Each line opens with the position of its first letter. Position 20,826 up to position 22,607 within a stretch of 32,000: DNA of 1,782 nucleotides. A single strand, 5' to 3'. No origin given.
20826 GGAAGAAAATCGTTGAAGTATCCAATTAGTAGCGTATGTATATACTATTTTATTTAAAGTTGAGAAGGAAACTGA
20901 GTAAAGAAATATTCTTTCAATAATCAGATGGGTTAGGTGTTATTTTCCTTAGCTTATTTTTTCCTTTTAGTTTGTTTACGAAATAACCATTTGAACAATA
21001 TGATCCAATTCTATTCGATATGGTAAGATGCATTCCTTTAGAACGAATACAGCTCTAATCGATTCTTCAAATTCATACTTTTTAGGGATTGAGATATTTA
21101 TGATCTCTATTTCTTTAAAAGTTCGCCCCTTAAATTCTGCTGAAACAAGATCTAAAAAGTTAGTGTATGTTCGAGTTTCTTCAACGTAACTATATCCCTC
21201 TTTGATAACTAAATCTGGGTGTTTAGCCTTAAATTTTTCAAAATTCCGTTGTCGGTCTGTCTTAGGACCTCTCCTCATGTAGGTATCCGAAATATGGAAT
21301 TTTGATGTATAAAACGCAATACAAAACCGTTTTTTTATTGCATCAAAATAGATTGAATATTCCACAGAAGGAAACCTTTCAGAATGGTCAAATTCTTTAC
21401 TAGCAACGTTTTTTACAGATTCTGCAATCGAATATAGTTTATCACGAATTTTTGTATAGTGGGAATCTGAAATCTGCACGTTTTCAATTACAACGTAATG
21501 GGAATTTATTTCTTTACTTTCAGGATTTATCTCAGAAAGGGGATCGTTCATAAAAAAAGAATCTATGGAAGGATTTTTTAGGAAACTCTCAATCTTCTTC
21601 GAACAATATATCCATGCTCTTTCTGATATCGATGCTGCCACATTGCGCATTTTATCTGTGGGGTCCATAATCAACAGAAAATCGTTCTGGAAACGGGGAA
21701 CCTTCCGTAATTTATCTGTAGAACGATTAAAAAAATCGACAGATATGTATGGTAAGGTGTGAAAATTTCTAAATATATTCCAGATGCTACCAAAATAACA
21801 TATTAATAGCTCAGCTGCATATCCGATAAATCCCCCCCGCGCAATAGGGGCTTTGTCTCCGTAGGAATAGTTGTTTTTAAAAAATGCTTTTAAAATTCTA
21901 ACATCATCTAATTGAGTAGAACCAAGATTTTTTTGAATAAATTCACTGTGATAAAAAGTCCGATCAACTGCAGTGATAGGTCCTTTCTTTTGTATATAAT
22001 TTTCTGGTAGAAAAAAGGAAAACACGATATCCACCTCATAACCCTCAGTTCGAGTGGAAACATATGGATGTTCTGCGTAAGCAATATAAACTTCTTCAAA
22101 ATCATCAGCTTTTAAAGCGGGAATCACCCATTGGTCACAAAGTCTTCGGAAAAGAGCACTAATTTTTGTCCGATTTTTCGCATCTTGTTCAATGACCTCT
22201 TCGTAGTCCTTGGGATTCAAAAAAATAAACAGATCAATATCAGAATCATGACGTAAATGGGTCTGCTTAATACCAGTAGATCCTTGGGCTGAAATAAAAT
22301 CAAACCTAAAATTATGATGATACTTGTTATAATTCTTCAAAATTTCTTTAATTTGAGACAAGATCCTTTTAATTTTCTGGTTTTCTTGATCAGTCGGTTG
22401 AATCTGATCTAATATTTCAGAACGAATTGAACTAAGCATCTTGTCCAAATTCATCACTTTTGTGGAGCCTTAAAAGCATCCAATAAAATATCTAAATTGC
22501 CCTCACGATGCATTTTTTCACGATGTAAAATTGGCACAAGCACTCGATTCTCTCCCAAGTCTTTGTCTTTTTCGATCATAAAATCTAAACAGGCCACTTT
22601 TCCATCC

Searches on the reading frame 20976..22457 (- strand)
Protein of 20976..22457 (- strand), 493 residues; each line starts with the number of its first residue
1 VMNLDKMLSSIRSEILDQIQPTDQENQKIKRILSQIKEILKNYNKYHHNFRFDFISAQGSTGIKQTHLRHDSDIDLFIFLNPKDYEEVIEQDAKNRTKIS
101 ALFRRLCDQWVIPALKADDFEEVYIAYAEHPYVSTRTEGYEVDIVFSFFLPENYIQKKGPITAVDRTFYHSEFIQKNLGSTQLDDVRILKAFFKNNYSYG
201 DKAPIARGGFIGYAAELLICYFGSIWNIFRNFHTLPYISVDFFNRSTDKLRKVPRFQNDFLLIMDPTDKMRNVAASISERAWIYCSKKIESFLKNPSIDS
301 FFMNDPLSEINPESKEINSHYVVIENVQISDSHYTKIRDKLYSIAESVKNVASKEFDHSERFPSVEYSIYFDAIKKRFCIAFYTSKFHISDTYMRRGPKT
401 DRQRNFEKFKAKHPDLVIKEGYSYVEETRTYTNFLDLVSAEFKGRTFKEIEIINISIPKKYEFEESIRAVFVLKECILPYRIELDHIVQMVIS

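Call 10: search_protein_families(library=pfam, proteins=[window:20976-22457:-])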
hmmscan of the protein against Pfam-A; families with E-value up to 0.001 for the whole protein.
window:20976-22457:- (493 aa): 4 families
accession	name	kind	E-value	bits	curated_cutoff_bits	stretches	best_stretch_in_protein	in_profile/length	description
PF09249.16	tRNA_NucTransf2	-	7.2e-21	75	27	1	184-302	1-113/113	tRNA nucleotidyltransferase, second domain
PF01909.29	NTP_transf_2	-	3.9e-05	24.4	21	1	66-156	27-78/93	Nucleotidyltransferase domain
PF22600.2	MTPAP-like_central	-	8.1e-05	23.2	27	1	13-104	6-85/139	Poly(A) RNA polymerase, mitochondrial-like, central palm domain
PF21133.2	CAA_C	-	0.00025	21.1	22.2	1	362-442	40-120/144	CCA-adding enzyme, C-terminal domain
